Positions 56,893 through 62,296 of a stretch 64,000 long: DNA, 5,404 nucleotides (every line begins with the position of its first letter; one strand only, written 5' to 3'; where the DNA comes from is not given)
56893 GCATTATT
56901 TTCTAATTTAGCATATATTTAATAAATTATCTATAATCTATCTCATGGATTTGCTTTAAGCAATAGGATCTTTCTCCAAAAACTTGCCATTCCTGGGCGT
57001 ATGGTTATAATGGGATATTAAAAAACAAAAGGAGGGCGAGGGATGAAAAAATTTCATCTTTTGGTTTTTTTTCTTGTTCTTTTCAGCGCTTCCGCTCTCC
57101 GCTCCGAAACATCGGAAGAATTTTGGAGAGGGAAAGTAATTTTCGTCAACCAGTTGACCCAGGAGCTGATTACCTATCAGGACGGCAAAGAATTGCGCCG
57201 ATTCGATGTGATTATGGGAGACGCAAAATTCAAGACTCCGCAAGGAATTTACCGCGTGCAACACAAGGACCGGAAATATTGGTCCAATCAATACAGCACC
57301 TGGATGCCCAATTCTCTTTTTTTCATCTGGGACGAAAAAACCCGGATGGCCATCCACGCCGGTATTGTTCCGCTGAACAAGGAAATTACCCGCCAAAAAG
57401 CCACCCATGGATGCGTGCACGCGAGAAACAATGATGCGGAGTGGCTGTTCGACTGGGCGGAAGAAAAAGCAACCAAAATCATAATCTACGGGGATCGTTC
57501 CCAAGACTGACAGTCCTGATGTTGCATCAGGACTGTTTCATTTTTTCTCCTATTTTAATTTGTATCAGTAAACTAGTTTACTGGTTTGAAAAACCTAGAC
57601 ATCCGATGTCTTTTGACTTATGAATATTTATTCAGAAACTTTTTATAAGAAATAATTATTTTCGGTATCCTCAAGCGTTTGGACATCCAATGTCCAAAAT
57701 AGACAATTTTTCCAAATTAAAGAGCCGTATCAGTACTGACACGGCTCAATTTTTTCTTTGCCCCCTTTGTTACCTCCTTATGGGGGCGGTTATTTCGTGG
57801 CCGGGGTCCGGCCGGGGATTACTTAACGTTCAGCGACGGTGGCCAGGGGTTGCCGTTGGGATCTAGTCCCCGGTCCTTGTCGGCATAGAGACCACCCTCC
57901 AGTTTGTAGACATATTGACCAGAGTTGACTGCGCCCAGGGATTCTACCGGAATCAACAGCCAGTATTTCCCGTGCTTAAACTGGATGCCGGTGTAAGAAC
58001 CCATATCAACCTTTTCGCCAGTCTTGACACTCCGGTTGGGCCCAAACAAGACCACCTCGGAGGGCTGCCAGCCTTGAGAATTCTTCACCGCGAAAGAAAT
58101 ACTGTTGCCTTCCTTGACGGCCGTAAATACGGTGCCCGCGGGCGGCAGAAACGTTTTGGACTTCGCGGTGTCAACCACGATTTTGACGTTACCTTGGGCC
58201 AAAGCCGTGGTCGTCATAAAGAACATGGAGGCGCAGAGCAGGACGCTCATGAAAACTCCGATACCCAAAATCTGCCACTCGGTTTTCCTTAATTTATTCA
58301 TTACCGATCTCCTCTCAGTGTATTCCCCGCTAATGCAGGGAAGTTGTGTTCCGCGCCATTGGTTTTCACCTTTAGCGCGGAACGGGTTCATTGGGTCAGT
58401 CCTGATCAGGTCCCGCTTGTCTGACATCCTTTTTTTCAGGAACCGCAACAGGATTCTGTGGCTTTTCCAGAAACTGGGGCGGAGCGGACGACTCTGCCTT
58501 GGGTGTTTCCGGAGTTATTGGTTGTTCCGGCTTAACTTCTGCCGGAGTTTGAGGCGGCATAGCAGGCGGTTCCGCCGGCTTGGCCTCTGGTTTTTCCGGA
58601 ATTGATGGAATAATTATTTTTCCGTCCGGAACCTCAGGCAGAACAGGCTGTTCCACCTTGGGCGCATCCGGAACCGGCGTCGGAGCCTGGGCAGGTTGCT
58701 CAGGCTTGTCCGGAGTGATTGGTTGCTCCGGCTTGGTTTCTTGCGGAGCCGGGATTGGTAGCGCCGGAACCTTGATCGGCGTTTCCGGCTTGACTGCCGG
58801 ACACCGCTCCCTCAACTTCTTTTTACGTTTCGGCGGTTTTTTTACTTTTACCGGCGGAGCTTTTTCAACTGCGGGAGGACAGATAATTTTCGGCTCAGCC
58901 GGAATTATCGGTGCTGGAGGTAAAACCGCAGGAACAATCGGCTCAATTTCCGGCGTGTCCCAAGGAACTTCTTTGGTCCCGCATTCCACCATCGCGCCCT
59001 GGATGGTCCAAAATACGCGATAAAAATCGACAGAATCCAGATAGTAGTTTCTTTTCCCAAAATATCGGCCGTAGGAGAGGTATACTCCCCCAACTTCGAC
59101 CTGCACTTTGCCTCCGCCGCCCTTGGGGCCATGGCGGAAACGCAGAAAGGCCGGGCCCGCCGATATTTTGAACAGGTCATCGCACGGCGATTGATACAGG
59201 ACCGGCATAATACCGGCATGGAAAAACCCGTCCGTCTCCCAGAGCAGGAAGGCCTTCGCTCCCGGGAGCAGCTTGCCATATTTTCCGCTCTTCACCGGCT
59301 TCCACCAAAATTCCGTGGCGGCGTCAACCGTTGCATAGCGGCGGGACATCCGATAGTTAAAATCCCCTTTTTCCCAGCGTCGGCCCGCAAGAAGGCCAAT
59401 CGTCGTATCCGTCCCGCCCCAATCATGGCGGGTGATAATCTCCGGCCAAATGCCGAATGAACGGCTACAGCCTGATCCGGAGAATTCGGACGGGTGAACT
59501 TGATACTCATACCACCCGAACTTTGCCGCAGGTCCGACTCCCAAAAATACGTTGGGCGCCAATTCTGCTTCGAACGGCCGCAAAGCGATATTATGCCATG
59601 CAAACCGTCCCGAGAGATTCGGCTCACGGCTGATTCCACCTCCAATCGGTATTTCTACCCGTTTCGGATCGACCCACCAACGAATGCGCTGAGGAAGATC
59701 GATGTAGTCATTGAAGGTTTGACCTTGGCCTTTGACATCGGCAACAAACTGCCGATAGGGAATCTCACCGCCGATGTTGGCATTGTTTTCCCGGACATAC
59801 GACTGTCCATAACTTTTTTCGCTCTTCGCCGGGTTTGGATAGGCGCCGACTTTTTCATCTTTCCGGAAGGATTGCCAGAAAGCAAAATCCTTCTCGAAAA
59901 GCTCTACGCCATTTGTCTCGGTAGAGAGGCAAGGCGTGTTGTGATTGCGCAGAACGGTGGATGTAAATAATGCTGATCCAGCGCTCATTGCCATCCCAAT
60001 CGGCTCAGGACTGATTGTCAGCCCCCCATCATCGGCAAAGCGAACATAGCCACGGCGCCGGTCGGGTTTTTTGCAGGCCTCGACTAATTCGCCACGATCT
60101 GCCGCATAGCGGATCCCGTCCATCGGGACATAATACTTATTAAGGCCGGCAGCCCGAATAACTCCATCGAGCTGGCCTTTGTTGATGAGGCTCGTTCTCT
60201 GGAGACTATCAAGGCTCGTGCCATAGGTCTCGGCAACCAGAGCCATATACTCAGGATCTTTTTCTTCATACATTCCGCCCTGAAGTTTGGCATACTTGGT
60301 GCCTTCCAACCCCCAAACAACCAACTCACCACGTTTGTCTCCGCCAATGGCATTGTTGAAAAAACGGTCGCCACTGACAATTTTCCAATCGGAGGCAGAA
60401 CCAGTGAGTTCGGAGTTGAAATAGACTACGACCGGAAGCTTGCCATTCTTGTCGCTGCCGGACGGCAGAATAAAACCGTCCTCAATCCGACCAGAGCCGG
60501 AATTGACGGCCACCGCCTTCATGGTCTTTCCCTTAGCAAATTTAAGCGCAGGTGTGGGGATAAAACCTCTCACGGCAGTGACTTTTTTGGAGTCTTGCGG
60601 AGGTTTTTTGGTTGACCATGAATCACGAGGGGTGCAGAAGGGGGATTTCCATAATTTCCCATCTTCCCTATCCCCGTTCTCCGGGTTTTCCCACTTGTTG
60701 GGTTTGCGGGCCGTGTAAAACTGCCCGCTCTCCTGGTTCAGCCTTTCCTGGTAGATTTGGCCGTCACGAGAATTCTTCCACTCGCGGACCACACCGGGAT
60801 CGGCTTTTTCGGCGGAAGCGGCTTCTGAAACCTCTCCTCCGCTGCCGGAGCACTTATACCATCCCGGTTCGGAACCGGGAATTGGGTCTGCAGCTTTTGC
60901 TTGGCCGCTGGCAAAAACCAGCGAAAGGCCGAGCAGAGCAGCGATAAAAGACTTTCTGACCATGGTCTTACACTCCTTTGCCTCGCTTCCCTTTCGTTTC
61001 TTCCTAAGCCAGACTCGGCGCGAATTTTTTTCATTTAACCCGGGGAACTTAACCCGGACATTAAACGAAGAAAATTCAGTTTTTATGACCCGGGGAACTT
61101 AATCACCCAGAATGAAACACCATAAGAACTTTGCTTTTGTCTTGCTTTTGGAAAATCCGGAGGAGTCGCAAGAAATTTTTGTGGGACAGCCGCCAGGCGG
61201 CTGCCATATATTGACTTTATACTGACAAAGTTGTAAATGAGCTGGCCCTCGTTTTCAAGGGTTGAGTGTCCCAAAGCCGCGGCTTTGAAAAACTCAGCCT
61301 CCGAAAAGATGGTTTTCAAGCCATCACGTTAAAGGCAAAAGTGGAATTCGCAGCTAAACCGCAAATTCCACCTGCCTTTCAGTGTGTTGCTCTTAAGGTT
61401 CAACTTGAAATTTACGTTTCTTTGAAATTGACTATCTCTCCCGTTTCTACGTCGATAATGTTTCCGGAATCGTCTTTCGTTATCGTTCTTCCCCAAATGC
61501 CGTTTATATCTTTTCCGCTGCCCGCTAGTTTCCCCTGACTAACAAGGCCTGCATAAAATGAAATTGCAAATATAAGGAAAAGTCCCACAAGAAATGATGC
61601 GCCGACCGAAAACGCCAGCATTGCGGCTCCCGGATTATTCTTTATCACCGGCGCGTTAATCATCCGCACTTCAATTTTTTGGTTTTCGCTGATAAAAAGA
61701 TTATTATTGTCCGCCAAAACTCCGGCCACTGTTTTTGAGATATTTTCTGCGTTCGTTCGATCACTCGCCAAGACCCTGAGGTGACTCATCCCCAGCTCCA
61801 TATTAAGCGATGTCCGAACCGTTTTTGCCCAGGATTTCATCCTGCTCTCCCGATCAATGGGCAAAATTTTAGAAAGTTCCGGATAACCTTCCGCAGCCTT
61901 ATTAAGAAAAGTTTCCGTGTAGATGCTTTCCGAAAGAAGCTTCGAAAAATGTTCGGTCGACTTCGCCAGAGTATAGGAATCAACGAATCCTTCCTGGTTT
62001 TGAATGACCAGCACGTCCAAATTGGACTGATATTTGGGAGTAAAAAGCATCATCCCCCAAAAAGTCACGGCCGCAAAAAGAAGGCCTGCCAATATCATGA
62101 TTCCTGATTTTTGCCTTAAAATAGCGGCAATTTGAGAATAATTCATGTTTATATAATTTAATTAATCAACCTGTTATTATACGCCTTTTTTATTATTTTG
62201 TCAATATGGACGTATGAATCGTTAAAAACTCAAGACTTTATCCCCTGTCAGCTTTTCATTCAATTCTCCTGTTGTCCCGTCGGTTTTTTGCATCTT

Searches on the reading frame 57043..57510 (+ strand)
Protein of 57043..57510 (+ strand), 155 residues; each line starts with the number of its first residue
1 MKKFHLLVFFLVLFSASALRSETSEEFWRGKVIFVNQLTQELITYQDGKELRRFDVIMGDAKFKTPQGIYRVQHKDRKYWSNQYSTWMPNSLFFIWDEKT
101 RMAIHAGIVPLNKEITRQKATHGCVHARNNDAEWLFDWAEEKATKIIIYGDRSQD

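Call 80: search_protein_families(library=pfam, proteins=[window:57043-57510:+], max_evalue=0.001)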
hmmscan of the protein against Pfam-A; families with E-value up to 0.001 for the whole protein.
window:57043-57510:+ (155 aa): 1 family
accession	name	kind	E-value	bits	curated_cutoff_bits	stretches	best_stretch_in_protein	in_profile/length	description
PF03734.19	YkuD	-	1.5e-20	74.7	23.4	1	31-148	2-146/146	L,D-transpeptidase catalytic domain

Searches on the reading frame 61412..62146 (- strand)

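Call 80: search_protein_families(library=pfam, proteins=[window:61412-62146:-], max_evalue=0.001)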
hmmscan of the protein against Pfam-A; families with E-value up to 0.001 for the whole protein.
window:61412-62146:- (244 aa): 1 family
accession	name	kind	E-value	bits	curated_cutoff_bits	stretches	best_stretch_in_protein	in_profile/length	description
PF02706.20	Wzz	-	0.0008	20.1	25.5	0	5-71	7-78/91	Chain length determinant protein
